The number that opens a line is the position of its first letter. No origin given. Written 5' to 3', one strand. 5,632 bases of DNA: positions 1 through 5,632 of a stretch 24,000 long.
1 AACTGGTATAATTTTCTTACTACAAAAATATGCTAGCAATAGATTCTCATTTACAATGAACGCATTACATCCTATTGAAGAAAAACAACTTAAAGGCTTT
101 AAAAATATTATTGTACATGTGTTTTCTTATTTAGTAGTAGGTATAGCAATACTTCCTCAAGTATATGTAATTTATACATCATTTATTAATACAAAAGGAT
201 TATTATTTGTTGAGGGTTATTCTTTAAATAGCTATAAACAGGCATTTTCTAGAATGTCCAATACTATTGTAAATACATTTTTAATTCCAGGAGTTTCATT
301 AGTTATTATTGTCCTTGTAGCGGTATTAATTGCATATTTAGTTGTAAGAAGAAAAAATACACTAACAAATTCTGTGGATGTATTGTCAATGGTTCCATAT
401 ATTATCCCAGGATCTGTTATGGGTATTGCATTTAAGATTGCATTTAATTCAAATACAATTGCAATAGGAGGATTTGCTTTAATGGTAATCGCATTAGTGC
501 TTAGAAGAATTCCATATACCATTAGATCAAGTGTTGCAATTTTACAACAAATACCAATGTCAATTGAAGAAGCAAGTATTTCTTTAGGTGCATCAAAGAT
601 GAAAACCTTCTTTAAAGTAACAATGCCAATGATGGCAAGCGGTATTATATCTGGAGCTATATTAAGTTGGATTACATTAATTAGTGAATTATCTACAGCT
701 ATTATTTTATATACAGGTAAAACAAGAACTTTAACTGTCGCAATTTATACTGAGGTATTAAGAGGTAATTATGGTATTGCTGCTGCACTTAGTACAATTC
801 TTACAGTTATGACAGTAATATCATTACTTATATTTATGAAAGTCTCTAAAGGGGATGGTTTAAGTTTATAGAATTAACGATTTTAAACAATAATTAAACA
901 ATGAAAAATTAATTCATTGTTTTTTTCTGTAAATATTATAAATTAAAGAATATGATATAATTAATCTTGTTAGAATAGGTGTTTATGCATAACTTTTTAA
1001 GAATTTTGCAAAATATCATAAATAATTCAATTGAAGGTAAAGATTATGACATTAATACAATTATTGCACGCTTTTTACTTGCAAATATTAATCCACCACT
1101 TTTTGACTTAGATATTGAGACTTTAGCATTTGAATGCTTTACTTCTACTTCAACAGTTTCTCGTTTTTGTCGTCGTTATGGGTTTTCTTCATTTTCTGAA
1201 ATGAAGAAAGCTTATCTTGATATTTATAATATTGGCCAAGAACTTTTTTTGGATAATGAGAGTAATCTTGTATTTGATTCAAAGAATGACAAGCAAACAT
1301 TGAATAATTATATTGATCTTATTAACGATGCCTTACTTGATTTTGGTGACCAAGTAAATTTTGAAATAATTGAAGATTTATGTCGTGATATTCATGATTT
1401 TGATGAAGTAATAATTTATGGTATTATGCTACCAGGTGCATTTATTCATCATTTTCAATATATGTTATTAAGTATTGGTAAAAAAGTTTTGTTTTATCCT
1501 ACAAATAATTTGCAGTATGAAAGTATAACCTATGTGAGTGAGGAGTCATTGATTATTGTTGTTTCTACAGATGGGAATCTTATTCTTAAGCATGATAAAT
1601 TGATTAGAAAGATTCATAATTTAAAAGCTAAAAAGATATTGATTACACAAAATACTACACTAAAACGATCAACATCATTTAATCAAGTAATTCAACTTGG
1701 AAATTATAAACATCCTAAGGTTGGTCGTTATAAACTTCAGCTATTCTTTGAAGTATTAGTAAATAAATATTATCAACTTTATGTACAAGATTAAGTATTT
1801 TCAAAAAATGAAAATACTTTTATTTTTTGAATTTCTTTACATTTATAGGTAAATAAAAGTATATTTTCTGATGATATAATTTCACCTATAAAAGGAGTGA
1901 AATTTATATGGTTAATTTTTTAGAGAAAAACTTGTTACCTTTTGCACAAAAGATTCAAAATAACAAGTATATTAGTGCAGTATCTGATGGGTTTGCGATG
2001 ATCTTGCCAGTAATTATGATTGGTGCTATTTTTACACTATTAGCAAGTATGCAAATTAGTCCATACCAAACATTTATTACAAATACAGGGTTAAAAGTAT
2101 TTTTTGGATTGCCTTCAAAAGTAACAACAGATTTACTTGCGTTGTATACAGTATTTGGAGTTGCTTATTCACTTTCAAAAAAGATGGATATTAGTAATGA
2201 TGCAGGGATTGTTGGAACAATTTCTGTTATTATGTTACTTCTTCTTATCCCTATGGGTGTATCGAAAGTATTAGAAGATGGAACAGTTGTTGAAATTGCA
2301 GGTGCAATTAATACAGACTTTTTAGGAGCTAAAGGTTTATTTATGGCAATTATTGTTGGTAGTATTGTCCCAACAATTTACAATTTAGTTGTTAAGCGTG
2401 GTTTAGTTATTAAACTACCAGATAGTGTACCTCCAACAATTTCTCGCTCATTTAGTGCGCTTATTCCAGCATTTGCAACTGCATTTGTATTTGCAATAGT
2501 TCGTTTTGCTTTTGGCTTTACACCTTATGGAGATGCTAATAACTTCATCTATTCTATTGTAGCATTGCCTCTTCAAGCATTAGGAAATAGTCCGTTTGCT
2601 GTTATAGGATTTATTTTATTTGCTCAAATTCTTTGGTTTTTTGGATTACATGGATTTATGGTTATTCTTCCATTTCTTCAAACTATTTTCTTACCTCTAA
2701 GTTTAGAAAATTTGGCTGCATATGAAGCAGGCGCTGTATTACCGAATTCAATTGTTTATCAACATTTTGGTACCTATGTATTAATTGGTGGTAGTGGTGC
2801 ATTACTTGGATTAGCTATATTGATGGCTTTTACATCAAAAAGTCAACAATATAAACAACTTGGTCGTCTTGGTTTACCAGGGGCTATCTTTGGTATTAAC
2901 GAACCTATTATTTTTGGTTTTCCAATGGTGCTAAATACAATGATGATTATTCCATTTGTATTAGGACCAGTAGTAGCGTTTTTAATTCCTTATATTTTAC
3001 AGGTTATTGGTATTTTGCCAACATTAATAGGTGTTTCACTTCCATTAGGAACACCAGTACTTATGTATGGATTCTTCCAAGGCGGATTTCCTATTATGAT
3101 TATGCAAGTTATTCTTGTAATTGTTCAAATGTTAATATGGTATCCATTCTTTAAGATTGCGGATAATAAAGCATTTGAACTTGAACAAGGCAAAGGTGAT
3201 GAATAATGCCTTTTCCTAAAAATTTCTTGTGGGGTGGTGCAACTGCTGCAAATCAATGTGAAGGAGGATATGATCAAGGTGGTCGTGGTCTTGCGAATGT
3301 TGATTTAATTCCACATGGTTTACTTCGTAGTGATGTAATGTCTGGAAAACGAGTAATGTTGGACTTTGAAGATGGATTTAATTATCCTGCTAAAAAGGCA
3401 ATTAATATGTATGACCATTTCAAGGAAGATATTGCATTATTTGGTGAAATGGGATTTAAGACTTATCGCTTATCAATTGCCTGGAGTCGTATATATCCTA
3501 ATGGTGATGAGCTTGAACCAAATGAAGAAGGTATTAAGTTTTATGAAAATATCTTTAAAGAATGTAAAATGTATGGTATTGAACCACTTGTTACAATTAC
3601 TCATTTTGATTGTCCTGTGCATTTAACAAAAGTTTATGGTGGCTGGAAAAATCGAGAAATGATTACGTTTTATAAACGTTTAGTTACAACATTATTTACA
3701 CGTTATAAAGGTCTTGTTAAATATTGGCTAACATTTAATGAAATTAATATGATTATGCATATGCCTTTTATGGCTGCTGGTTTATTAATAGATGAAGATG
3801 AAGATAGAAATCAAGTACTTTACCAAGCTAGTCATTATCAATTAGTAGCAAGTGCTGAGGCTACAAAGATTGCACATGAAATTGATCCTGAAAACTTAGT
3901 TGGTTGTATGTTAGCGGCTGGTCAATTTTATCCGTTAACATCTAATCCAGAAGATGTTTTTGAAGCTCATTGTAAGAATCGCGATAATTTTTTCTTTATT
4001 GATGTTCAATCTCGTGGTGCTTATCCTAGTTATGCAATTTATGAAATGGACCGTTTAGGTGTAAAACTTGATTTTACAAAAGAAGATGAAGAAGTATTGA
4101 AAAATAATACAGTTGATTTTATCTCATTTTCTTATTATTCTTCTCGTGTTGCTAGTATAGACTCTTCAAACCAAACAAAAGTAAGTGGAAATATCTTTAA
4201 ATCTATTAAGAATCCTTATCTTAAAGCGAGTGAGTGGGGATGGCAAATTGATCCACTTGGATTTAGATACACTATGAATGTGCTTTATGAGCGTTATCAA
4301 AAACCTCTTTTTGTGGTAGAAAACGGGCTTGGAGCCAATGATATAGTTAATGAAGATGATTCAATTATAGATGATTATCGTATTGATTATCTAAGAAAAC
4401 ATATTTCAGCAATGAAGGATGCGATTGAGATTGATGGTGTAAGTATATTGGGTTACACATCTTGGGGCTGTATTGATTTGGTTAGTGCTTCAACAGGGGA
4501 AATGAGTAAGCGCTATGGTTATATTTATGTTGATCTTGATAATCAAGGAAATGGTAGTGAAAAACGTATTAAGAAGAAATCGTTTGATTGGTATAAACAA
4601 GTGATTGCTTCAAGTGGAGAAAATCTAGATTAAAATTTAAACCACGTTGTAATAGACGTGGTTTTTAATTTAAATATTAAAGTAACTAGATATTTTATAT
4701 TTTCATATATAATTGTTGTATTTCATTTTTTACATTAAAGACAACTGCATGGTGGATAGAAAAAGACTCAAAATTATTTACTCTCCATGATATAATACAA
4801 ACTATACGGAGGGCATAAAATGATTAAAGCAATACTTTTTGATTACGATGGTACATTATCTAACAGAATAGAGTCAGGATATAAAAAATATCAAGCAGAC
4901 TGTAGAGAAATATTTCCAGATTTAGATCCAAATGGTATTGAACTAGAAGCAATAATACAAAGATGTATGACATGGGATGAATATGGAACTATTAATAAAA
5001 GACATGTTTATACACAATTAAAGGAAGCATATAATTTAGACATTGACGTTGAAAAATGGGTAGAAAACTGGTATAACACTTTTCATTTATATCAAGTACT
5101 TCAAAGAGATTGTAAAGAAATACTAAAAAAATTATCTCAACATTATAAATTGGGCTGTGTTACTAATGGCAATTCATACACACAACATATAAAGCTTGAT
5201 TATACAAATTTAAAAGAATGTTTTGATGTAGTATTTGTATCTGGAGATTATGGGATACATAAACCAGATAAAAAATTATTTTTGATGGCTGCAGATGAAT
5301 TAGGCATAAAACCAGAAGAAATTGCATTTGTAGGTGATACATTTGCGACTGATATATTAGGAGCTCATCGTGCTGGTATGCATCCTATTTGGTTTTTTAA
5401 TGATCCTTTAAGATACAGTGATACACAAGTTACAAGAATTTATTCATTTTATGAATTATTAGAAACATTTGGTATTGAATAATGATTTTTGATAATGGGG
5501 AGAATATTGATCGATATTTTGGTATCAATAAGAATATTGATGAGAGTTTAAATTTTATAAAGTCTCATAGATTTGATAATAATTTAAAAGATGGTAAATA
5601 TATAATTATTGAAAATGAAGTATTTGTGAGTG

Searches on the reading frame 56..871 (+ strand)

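Call 56: search_protein_families(library=pfam, proteins=[window:56-871:+])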
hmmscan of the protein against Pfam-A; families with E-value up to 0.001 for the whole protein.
window:56-871:+ (271 aa): 1 family
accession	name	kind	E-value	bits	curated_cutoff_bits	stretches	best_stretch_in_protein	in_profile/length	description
PF00528.27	BPD_transp_1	-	4.8e-15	56.2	26.4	1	86-259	2-174/184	Binding-protein-dependent transport system inner membrane component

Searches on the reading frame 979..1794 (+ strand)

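Call 56: search_protein_families(library=pfam, proteins=[window:979-1794:+])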
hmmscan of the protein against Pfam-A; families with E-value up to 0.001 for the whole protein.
window:979-1794:+ (271 aa): 2 families
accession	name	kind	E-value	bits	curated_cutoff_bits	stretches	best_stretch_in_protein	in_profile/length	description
PF01418.23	HTH_6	-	2.2e-05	24.8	28.3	1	29-77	21-68/77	Helix-turn-helix domain, rpiR family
PF01380.27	SIS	-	0.00015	22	25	1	143-227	7-93/131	SIS domain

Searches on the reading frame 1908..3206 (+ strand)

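Call 5: search_protein_families(library=pfam, proteins=[window:1908-3206:+])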
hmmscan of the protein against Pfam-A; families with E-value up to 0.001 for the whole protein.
window:1908-3206:+ (432 aa): 1 family
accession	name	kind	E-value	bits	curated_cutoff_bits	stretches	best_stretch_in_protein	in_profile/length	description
PF02378.23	PTS_EIIC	-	3.6e-52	177.9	30.7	1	26-354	1-319/319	Phosphotransferase system, EIIC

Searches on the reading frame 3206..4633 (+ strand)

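Call 5: search_protein_families(library=pfam, proteins=[window:3206-4633:+])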
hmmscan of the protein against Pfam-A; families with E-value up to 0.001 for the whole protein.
window:3206-4633:+ (475 aa): 1 family
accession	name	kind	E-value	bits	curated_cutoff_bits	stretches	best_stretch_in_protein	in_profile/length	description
PF00232.24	Glyco_hydro_1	-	2e-122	409.3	22.6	1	2-470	4-451/453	Glycosyl hydrolase family 1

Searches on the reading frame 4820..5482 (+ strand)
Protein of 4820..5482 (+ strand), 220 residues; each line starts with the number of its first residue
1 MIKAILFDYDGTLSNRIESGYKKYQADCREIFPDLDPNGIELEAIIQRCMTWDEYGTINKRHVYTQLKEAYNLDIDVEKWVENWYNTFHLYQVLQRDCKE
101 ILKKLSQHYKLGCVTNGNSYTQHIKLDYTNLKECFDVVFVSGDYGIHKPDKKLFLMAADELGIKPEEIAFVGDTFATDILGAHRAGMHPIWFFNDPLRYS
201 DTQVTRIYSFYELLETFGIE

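Call 5: search_protein_families(library=pfam, proteins=[window:4820-5482:+])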
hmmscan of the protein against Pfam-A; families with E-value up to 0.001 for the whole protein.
window:4820-5482:+ (220 aa): 4 families
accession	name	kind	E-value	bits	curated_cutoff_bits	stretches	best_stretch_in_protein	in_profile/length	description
PF13419.12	HAD_2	-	2.6e-27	96.5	23.8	1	5-191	1-177/178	Haloacid dehalogenase-like hydrolase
PF00702.32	Hydrolase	-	2.6e-22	80.6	26.4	1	2-186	1-191/191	haloacid dehalogenase-like hydrolase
PF13242.12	Hydrolase_like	-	3e-11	43.5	22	1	147-190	3-46/75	HAD-hyrolase-like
PF09419.16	PGP_phosphatase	-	6.2e-05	23.1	20.4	0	164-192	135-163/168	Mitochondrial PGP phosphatase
